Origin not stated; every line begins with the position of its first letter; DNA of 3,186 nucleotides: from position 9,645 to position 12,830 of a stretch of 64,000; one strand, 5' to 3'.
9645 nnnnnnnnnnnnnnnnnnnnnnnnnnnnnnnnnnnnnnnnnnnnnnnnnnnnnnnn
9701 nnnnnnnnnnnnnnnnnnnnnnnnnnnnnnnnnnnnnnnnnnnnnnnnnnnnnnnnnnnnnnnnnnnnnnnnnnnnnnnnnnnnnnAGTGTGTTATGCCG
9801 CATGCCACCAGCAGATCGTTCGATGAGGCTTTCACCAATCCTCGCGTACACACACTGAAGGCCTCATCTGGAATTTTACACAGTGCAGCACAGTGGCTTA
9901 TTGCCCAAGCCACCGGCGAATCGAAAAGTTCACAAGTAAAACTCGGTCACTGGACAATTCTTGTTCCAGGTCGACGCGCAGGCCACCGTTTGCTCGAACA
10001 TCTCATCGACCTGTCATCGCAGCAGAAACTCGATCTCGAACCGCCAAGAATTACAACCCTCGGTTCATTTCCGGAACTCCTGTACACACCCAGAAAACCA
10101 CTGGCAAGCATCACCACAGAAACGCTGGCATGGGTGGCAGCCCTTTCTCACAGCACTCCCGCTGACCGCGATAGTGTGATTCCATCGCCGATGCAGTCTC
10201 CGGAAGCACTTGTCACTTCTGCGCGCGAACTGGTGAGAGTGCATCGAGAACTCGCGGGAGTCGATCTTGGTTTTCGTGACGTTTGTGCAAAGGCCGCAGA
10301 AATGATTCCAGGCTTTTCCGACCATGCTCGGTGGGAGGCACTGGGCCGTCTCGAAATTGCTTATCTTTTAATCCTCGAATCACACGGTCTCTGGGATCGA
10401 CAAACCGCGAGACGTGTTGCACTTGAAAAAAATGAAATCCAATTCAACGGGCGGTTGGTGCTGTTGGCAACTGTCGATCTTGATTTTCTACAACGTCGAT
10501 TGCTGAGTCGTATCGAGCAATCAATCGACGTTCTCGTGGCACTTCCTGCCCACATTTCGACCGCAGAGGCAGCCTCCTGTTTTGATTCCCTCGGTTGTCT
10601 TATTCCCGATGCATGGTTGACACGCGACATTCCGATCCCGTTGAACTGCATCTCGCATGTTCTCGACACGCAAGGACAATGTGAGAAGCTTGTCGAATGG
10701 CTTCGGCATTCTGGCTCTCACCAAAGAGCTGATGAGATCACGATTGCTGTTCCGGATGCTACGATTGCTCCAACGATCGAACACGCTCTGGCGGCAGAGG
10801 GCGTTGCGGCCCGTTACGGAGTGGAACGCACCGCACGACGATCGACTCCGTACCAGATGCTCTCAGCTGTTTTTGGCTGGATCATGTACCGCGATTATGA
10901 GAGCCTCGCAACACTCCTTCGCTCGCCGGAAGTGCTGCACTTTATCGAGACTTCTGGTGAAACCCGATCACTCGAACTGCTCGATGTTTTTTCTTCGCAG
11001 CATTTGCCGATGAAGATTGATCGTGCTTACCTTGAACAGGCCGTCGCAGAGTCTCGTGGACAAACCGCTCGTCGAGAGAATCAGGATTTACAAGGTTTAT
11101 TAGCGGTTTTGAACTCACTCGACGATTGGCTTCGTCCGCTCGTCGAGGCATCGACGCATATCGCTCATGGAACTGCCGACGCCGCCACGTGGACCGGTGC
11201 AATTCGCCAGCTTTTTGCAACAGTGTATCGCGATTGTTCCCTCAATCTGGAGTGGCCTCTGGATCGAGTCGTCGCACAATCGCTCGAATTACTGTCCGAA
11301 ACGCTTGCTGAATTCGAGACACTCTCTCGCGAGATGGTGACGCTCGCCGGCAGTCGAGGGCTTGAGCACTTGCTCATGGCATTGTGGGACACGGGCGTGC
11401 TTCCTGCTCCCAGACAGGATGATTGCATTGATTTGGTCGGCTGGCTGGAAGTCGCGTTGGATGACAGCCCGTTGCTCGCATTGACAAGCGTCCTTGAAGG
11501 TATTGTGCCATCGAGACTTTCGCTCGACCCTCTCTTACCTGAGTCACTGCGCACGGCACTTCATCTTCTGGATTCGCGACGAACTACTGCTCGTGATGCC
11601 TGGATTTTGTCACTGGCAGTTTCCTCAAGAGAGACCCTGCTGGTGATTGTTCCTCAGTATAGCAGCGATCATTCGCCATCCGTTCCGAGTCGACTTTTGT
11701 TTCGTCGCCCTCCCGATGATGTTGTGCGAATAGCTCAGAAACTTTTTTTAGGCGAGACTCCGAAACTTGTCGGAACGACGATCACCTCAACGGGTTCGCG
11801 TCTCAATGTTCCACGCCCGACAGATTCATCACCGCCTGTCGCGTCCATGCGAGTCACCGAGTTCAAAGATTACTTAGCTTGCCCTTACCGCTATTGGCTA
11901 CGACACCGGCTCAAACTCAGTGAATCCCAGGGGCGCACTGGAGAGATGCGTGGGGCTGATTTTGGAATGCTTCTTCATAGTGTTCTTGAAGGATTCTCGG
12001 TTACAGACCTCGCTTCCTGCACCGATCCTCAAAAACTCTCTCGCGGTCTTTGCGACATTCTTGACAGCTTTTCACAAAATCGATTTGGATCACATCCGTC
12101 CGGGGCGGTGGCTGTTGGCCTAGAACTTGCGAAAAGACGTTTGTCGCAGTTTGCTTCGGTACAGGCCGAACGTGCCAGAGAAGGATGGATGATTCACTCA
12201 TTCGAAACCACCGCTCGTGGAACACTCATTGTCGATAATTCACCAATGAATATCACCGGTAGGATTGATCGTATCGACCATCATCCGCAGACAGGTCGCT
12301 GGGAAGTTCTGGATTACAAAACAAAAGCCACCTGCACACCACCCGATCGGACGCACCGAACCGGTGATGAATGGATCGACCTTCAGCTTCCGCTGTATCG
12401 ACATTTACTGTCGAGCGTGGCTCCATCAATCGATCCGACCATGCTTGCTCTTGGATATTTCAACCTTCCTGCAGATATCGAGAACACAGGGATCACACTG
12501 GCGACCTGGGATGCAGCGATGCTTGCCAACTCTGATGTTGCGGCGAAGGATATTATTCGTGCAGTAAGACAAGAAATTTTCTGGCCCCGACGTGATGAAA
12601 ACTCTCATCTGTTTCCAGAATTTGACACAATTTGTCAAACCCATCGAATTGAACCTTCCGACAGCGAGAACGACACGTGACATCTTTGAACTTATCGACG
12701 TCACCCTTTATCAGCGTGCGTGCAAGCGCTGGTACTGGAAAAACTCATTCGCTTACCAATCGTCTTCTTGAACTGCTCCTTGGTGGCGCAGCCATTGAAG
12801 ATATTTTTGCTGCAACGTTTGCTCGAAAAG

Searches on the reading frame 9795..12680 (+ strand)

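Call 24: search_protein_families(library=pfam, proteins=[window:9795-12680:+], max_evalue=0.001)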
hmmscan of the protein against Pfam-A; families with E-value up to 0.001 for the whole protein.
window:9795-12680:+ (961 aa): 1 family
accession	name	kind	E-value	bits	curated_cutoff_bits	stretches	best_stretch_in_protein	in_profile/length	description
PF12705.13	PDDEXK_1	-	4.1e-25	89.6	22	1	687-895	4-195/247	PD-(D/E)XK nuclease superfamily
